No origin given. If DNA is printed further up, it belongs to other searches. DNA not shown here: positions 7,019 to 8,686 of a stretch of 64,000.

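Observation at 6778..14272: Thirteen-gene, translationally coupled operon combining HdrB/HdrC-like, NapH-like, CcdA/DsbD-like, membrane-anchored ferredoxin-like proteins and a Cys-motif transporter: candidate undescribed membrane thiol/sulfur redox system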

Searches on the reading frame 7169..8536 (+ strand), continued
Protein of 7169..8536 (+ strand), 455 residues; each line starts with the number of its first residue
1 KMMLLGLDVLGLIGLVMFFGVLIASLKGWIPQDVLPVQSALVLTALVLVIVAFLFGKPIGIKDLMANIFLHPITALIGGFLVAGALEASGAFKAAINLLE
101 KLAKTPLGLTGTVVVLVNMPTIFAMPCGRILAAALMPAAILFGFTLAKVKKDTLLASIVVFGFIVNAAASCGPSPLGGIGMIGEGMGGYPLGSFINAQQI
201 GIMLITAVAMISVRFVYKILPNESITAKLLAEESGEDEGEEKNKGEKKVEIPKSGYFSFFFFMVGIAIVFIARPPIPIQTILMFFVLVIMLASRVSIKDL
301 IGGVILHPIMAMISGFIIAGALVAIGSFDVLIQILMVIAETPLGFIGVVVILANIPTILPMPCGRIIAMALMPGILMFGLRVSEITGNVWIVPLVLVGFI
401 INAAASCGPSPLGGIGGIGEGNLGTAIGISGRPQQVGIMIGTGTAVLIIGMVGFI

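Call 32: fold_search(model_id=the predicted structure, library=pdb)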
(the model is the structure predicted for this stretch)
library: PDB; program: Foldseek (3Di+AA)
matches with E <= 10: 349; with E <= 0.001: 29
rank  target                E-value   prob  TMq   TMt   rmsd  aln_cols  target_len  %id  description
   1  5uld_A                7.9e-07  1.00  0.62  0.63   7.0       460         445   16  Structure and function of the divalent anion/Na+ symporter from Vibrio cholerae and a humanized variant (released 2017-05-17)
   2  5ul7_A                1.2e-06  1.00  0.63  0.65   6.9       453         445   16  Structure and function of the divalent anion/Na+ symporter from Vibrio cholerae and a humanized variant (released 2017-05-17)
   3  6ol0_A                2.5e-06  1.00  0.61  0.64  10.0       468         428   15  Structure of VcINDY bound to Malate (released 2020-10-28)
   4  6okz_A                2.6e-06  1.00  0.61  0.63   9.3       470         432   14  Structure of VcINDY bound to Fumarate (released 2020-10-28)
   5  8r34_A                4.6e-06  1.00  0.51  0.48   8.7       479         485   15  CryoEM structure of the symmetric Pho90 dimer from yeast with substrates. (released 2024-04-24)
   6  6okz_B                4.8e-06  1.00  0.62  0.63   7.0       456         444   18  Structure of VcINDY bound to Fumarate (released 2020-10-28)
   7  8y5u_A                5.0e-06  1.00  0.65  0.60   6.5       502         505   13  human NaS1 intermediate state 1 (released 2025-01-22)
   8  9a59_A                7.0e-06  1.00  0.54  0.53   8.1       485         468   14  Integrative model of MLEN-METQ by crosslinking MS and deep learning (released 2024-09-18)
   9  8r35_A                8.2e-06  1.00  0.52  0.51   8.5       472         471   14  CryoEM structure of the asymmetric Pho90 dimer from yeast without substrates. (released 2024-04-24)
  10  4f35_B                1.3e-05  1.00  0.58  0.63   7.0       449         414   16  Crystal Structure of a bacterial dicarboxylate/sodium symporter (released 2012-10-24)
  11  4f35_C                2.1e-05  1.00  0.63  0.66   7.7       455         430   15  Crystal Structure of a bacterial dicarboxylate/sodium symporter (released 2012-10-24)
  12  8y5w_A                2.1e-05  1.00  0.67  0.60   6.8       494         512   13  human NaS1 intermediate state 2 (released 2025-01-22)
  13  7jsj_A                2.7e-05  1.00  0.65  0.63   6.1       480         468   14  Structure of the NaCT-PF2 complex (released 2021-02-24)
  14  8uvb_A                3.1e-05  1.00  0.64  0.64   6.1       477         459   15  Structure of NaCT-PF4a complex (released 2024-12-25)
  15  8zl1_A                5.5e-05  1.00  0.55  0.48   8.4       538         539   13  Cryo-EM structure of the Drosophila INDY (apo outward-open, pH 6) (released 2025-01-29)
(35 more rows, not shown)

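Call 33: find_encoding_contigs(protein=P0026, flank=10000, max_places=1)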
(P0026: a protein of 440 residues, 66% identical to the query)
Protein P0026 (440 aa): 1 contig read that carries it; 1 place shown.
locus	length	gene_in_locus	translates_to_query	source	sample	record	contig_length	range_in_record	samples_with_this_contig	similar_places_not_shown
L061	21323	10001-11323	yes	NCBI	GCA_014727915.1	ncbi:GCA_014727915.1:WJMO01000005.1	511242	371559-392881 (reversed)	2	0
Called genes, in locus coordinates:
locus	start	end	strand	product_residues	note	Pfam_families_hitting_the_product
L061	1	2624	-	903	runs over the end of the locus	PF00690:Cation_ATPase_N, PF00122:E1-E2_ATPase, PF00702:Hydrolase, PF13246:Cation_ATPase, PF12710:HAD (weak), PF00689:Cation_ATPase_C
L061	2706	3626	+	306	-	PF00890:FAD_binding_2 (weak), PF01134:GIDA (faint), PF01266:DAO (faint), PF05834:Lycopene_cycl (weak), PF07992:Pyr_redox_2, PF12831:FAD_oxidored (weak), PF13738:Pyr_redox_3, PF00070:Pyr_redox, +6 more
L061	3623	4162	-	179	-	PF01047:MarR (faint), PF13412:HTH_24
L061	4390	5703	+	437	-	PF02754:CCG, PF13183:Fer4_8 (weak), PF13187:Fer4_9 (weak), PF13534:Fer4_17 (weak)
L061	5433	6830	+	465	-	PF00310:GATase_2, PF13522:GATase_6 (weak), PF13537:GATase_7 (faint)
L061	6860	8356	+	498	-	PF12838:Fer4_7 (weak), PF14697:Fer4_21, PF01645:Glu_synthase, PF04898:Glu_syn_central (weak)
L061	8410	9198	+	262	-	PF01493:GXGXG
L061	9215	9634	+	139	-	PF01597:GCV_H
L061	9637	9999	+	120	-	-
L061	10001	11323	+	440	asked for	-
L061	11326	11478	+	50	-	-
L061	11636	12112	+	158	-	-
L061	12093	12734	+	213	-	PF12838:Fer4_7 (weak)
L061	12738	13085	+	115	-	-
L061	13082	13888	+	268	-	PF12801:Fer4_5, PF00037:Fer4 (faint), PF12801:Fer4_5 (weak), PF13237:Fer4_10, PF12838:Fer4_7, PF13187:Fer4_9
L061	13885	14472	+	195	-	PF13237:Fer4_10, PF00037:Fer4 (faint), PF12838:Fer4_7 (weak), PF13183:Fer4_8, PF13187:Fer4_9, PF13534:Fer4_17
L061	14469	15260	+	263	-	PF02754:CCG (weak)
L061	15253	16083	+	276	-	PF13386:DsbD_2 (weak)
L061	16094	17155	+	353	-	PF21948:LplA-B_cat, PF10437:Lip_prot_lig_C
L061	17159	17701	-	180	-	PF01047:MarR (weak), PF13412:HTH_24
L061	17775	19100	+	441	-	PF02812:ELFV_dehydrog_N, PF00208:ELFV_dehydrog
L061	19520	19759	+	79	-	-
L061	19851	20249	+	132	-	-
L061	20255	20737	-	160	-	-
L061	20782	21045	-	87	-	-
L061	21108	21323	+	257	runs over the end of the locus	-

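Call 34: find_encoding_contigs(protein=P0101, flank=10000, max_places=1)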
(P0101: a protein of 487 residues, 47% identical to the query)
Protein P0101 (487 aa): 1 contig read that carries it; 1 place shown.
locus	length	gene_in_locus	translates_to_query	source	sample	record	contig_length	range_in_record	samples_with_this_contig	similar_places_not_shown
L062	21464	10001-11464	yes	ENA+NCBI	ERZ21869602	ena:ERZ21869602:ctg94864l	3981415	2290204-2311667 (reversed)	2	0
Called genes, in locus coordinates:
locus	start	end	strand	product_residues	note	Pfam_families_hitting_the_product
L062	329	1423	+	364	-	PF12838:Fer4_7 (weak), PF13187:Fer4_9, PF13237:Fer4_10 (weak), PF14697:Fer4_21, PF12797:Fer4_2 (weak), PF12837:Fer4_6 (weak), PF00037:Fer4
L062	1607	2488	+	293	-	PF02737:3HCDH_N, PF00725:3HCDH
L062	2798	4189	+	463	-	PF00989:PAS, PF08448:PAS_4, PF13188:PAS_8 (weak), PF13426:PAS_9, PF00158:Sigma54_activat, PF14532:Sigma54_activ_2, PF01078:Mg_chelatase (faint), PF25601:AAA_lid_14, +1 more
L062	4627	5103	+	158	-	PF01883:FeS_assembly_P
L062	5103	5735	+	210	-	PF13386:DsbD_2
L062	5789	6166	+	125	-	-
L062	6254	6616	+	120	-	-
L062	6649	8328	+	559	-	PF12838:Fer4_7 (weak), PF13237:Fer4_10 (faint)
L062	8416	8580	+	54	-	-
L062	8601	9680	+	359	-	PF12838:Fer4_7 (weak), PF13484:Fer4_16 (weak)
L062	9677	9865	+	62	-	-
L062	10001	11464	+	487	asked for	-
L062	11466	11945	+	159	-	PF13187:Fer4_9 (faint), PF13534:Fer4_17 (faint), PF13183:Fer4_8 (weak), PF13237:Fer4_10 (faint)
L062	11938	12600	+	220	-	-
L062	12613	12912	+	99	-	PF13187:Fer4_9 (faint), PF12838:Fer4_7 (faint), PF00037:Fer4 (faint), PF12797:Fer4_2 (faint), PF12800:Fer4_4 (faint)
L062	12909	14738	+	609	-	PF13243:SQHop_cyclase_C (faint), PF00432:Prenyltrans (weak), PF14478:DUF4430 (weak)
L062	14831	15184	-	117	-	PF01934:HepT-like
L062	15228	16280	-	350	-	PF13379:NMT1_2, PF12974:Phosphonate-bd, PF09084:NMT1, PF16868:NMT1_3 (weak)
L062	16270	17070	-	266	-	PF00005:ABC_tran, PF13304:AAA_21 (faint)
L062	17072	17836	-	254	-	PF00528:BPD_transp_1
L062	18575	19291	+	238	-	PF13103:TonB_2, PF03544:TonB_C (weak)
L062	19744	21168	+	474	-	PF04055:Radical_SAM, PF13353:Fer4_12 (weak), PF13186:SPASM (weak)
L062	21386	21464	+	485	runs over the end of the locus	PF00512:HisKA, PF02518:HATPase_c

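Call 35: find_encoding_contigs(protein=P0037, flank=10000, max_places=1)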
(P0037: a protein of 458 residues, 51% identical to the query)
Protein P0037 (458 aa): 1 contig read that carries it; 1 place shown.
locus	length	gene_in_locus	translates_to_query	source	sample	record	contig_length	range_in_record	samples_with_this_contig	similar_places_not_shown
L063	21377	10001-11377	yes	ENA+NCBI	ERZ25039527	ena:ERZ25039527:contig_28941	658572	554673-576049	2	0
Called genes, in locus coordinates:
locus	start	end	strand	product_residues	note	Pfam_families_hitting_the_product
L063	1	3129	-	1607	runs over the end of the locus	PF00069:Pkinase, PF07714:PK_Tyr_Ser-Thr, PF13191:AAA_16, PF25503:TPR_CHK1 (faint), PF01590:GAF (weak), PF13185:GAF_2 (faint), PF12833:HTH_18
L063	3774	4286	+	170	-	PF01883:FeS_assembly_P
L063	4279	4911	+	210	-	PF13386:DsbD_2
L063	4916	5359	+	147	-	-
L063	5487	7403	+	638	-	PF12838:Fer4_7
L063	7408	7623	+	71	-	-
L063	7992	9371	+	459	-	PF12838:Fer4_7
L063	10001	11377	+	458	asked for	-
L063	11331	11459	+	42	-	-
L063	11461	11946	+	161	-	PF13183:Fer4_8, PF13237:Fer4_10 (faint), PF14691:Fer4_20 (faint), PF12838:Fer4_7 (weak)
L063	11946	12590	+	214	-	-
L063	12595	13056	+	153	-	PF13484:Fer4_16 (faint), PF13534:Fer4_17 (faint), PF13237:Fer4_10 (faint), PF00037:Fer4 (faint), PF12800:Fer4_4 (faint), PF12838:Fer4_7 (weak), PF13183:Fer4_8, PF13187:Fer4_9 (weak)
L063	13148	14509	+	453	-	PF13624:SurA_N_3 (faint), PF13145:Rotamase_2, PF13616:Rotamase_3, PF00639:Rotamase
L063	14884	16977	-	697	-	PF18614:RNase_II_C_S1 (faint), PF00773:RNB, PF00575:S1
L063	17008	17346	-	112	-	-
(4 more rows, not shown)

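Call 39: search_protein_families(library=ncbifam, proteins=[L058:5537-7456:+, L058:7942-9345:+, L058:5045-5413:+, L058:3840-4334:+, L058:4341-4979:+, L062:12909-14738:+, L058:11936-12655:+, L060:7264-7827:+, L060:7840-8289:+, L061:4390-5703:+], max_evalue=0.01)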
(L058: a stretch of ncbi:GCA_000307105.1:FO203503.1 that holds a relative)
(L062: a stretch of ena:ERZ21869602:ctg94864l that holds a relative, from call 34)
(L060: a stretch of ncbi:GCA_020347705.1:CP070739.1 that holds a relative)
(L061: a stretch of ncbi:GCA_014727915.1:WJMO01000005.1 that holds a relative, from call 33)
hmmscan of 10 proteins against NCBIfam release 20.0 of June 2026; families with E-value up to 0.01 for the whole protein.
L058:5537-7456:+ (639 aa): 6 families
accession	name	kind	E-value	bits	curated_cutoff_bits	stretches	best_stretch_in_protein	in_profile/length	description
TIGR02486.1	RDH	subfamily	4.9e-41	141.6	160.35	2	266-471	86-304/314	reductive dehalogenase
TIGR00276.1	TIGR00276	equivalog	1.5e-06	27.4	200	1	333-452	132-249/337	tRNA epoxyqueuosine(34) reductase QueG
NF045874.1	Vhu_polyferre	exception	0.001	17.9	600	1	378-447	120-172/381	F420-non-reducing hydrogenase associated-polyferredoxin VhuB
NF058577.1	FdxA_fam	equivalog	0.0028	17.8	65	0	382-445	3-49/52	4Fe-4S ferredoxin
TIGR02951.1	DMSO_dmsB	equivalog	0.0067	16.5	214.1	1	381-450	57-113/161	DMSO/selenate family reductase complex B subunit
NF033719.1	ind_deCO2_activ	equivalog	0.0074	15.6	425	0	386-444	50-107/302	indoleacetate decarboxylase activase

L058:7942-9345:+ (467 aa): 4 families
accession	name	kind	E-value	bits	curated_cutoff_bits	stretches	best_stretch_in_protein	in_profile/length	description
TIGR02486.1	RDH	subfamily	1.7e-49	169.4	160.35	1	167-451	5-314/314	reductive dehalogenase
TIGR00276.1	TIGR00276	equivalog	4.7e-10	39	200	1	310-377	135-198/337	tRNA epoxyqueuosine(34) reductase QueG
NF033683.1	di_4Fe-4S_YfhL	equivalog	0.0095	16.2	86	0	354-416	3-57/80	YfhL family 4Fe-4S dicluster ferredoxin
NF038196.1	ferrodoxin_EFR1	subfamily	0.01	15.9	75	0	356-416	182-227/242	EFR1 family ferrodoxin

L058:5045-5413:+ (122 aa): 0 families

L058:3840-4334:+ (164 aa): 4 families
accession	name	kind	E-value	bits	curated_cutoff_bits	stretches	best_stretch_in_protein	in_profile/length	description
TIGR02945.1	SUF_assoc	equivalog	5.5e-24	84.4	143.4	1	60-149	3-93/99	SUF system Fe-S cluster assembly protein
TIGR03406.1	FeS_long_SufT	hypoth_equivalog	2e-21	76.5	202.6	1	58-147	73-167/174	putative Fe-S cluster assembly protein SufT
NF041868.1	paad_haloarch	equivalog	3.1e-17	62.9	180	1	60-152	28-120/127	1,2-phenylacetyl-CoA epoxidase subunit PaaD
TIGR02159.1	PA_CoA_Oxy4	equivalog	6.6e-10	39.5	108.15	1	70-155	1-86/146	1,2-phenylacetyl-CoA epoxidase subunit PaaD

L058:4341-4979:+ (212 aa): 0 families

L062:12909-14738:+ (609 aa): 4 families
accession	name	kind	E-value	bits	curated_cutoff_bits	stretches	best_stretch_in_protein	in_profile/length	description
NF053823.1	SCO2321_fam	equivalog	5.9e-20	71.5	300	2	184-275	101-198/405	SCO2321 family membrane protein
TIGR01787.1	squalene_cyclas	subfamily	8.1e-12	44.6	322.7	2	141-225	493-589/622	squalene/oxidosqualene cyclases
TIGR01507.1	hopene_cyclase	equivalog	2.1e-09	36.3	431.1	2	144-223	511-600/640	squalene--hopene cyclase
TIGR03463.1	osq_cycl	subfamily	0.00014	20.3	851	0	140-176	569-605/634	2,3-oxidosqualene cyclase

L058:11936-12655:+ (239 aa): 6 families
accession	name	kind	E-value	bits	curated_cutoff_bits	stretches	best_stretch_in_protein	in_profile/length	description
TIGR01971.1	NuoI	subfamily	0.0012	18.4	113.05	1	147-210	36-101/121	NADH-quinone oxidoreductase, chain I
TIGR03315.1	Se_ygfK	equivalog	0.0019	15.7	835.3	1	152-214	885-946/1012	putative selenate reductase subunit YgfK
NF004541.0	PRK05888.2-2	equivalog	0.0024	17.7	217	1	157-213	65-117/168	NADH-quinone oxidoreductase subunit NuoI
TIGR00397.1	mauM_napG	subfamily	0.0057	16.2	178.85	1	157-205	140-190/213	MauM/NapG family ferredoxin-type protein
NF007013.0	PRK09477.1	equivalog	0.008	15.3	234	0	156-207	227-274/286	quinol dehydrogenase ferredoxin subunit NapH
NF006221.0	PRK08348.1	subfamily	0.0089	15.7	124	0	145-210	38-95/136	NADH-plastoquinone oxidoreductase subunit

L060:7264-7827:+ (187 aa): 13 families
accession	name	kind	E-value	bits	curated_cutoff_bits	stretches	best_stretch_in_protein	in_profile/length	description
TIGR01944.1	rnfB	subfamily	8.2e-06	25.5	68.7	0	166-182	114-130/190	RnfABCDGE type electron transport complex subunit B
TIGR01971.1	NuoI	subfamily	6.9e-05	22.4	113.05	0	108-135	79-105/121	NADH-quinone oxidoreductase, chain I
TIGR01409.1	TAT_signal_seq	domain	0.00017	21.8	16.7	1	9-27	2-20/29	twin-arginine translocation signal domain-containing protein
NF038009.1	TatB_1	subfamily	0.0011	19.2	100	1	8-29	14-34/70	twin-arginine translocation system-associated protein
NF041715.1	arsenate_red_ArrB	equivalog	0.0012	18.4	450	0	165-184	87-106/233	arsenate respiratory reductase iron-sulfur subunit ArrB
NF041165.1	ZFX_Thplmales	equivalog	0.002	18.4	280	1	115-183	71-141/144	zinc-containing ferredoxin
NF004541.0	PRK05888.2-2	equivalog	0.0027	17.5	217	0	114-130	98-113/168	NADH-quinone oxidoreductase subunit NuoI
TIGR02936.1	fdxN_nitrog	equivalog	0.0031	17.6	80.55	0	166-183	22-39/91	ferredoxin III, nif-specific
TIGR03149.1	cyt_nit_nrfC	equivalog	0.0051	16.2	377.6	0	98-127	79-110/225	cytochrome c nitrite reductase Fe-S protein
NF005503.0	PRK07118.1-2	equivalog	0.0069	15.7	252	0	165-184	212-231/292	RnfABCDGE type electron transport complex subunit B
NF005504.0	PRK07118.1-3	equivalog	0.0071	15.7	437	0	111-184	172-238/293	Fe-S cluster domain-containing protein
NF041836.1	rnfB_Methano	equivalog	0.0073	15.8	445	0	165-183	216-234/265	Rnf electron transport complex subunit RnfB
NF003475.0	PRK05113.1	equivalog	0.0088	15.9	203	0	166-182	114-130/190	electron transport complex subunit RsxB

L060:7840-8289:+ (149 aa): 49 families (the best 25 are shown)
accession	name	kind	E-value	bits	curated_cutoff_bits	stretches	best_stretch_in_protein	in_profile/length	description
NF042909.1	FMH_DH_FwdF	exception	2.7e-08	33.3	375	1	45-116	207-276/336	tungsten-dependent formylmethanofuran dehydrogenase subunit FwdF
TIGR00402.1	napF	equivalog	1.1e-07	31.9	102.2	1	55-114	29-84/149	ferredoxin-type protein NapF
NF043039.1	HgcAB_like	equivalog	1.3e-06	28.3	285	1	39-114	287-349/350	HgcAB-like fusion protein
NF040864.1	HgcB_ferredoxin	equivalog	1.7e-06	27.8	99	1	62-117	15-64/93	mercury methylation ferredoxin HgcB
NF040770.1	hetero_SS_HdrA2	exception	2.3e-06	26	1100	1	60-115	576-624/777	CoB-CoM heterodisulfide reductase HdrA2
NF004543.0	PRK05888.2-5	equivalog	3.7e-06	26.6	243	1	36-89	77-126/217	NADH-quinone oxidoreductase subunit NuoI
NF007012.0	PRK09476.1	equivalog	4.3e-06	26.1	269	1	4-117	10-119/254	ferredoxin-type protein NapG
TIGR01409.1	TAT_signal_seq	domain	6.9e-06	26.2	16.7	1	4-32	2-26/29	twin-arginine translocation signal domain-containing protein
NF040612.1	F420_dehyd_FpoI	exception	8e-06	25.7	180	1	59-93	80-114/135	F420H2 dehydrogenase subunit FpoI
NF045874.1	Vhu_polyferre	exception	9.1e-06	24.6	600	1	47-80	317-348/381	F420-non-reducing hydrogenase associated-polyferredoxin VhuB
NF005505.0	PRK07118.1-4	equivalog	1.9e-05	24.3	378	1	63-117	143-191/265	Fe-S cluster domain-containing protein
NF007203.0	PRK09624.1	equivalog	2.4e-05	24.5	171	1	38-116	27-100/105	pyuvate ferredoxin oxidoreductase subunit delta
TIGR02179.1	PorD_KorD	subfamily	3.9e-05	23.7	60.05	2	63-117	27-75/78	2-oxoacid:acceptor oxidoreductase, delta subunit, pyruvate/2-ketoisovalerate family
NF058577.1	FdxA_fam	equivalog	4.1e-05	23.7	65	2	63-113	9-52/52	4Fe-4S ferredoxin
TIGR04270.1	Rama_corrin_act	subfamily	4.6e-05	22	500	1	46-115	463-528/534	methylamine methyltransferase corrinoid protein reductive activase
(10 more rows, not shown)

L061:4390-5703:+ (437 aa): 18 families
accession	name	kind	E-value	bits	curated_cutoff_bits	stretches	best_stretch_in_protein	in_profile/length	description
TIGR03288.1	CoB_CoM_SS_B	equivalog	1.4e-60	205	345.15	1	7-279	3-290/290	CoB--CoM heterodisulfide reductase subunit B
NF042965.1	MFR_anch_SdhE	equivalog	7.8e-43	147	500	1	10-267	7-273/282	8-methylmenaquinol:fumarate reductase membrane anchor subunit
NF041780.1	hetero_SS_HdrB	equivalog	8e-24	84.5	450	1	6-278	6-304/304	ferredoxin:CoB-CoM heterodisulfide reductase subunit HdrB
NF045670.1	quin_L_LdhH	equivalog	3.5e-20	71.8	800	2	4-252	467-705/706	L-lactate dehydrogenase (quinone) large subunit LdhH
NF004898.0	PRK06259.1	equivalog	3.5e-15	55.6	385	2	5-252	263-484/488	fumarate reductase (CoM/CoB) subunit TfrB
TIGR03290.1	CoB_CoM_SS_C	equivalog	6.3e-14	52.2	160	1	304-419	6-119/144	CoB--CoM heterodisulfide reductase subunit C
NF045663.1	diclust_near_Sec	equivalog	8e-12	44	530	1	305-390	311-394/759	pyridine nucleotide-disulfide oxidoreductase/dicluster-binding protein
NF041779.1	hetero_SS_HdrC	equivalog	2e-07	30.7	350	1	304-390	35-115/198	ferredoxin:CoB-CoM heterodisulfide reductase subunit HdrC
NF008369.0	PRK11168.1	equivalog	1.1e-06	27.9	278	1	6-245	169-394/401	anaerobic glycerol-3-phosphate dehydrogenase subunit C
NF038018.1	qmoC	equivalog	1.5e-06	27.9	300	1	305-392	23-105/360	quinone-interacting membrane-bound oxidoreductase complex subunit QmoC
NF008434.0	PRK11274.1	equivalog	3.4e-06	26.3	333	1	8-245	172-402/409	glycolate oxidase subunit GlcF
NF041890.1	hdrC_Methbact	equivalog_domain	3.6e-06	26.7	270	1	304-388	33-111/192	ferredoxin:CoB-CoM heterodisulfide reductase subunit HdrC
TIGR00273.1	TIGR00273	equivalog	2e-05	23.6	444.8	1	347-395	341-389/432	LutB/LldF family L-lactate oxidation iron-sulfur protein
NF042952.1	MFR_FeS_SdhB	equivalog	0.00097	18.2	600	1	341-383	195-236/320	8-methylmenaquinol:fumarate reductase iron-sulfur subunit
TIGR00314.1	cdhA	equivalog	0.0011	16.9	781.3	1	289-383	382-471/784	CO dehydrogenase/acetyl-CoA synthase complex subunit alpha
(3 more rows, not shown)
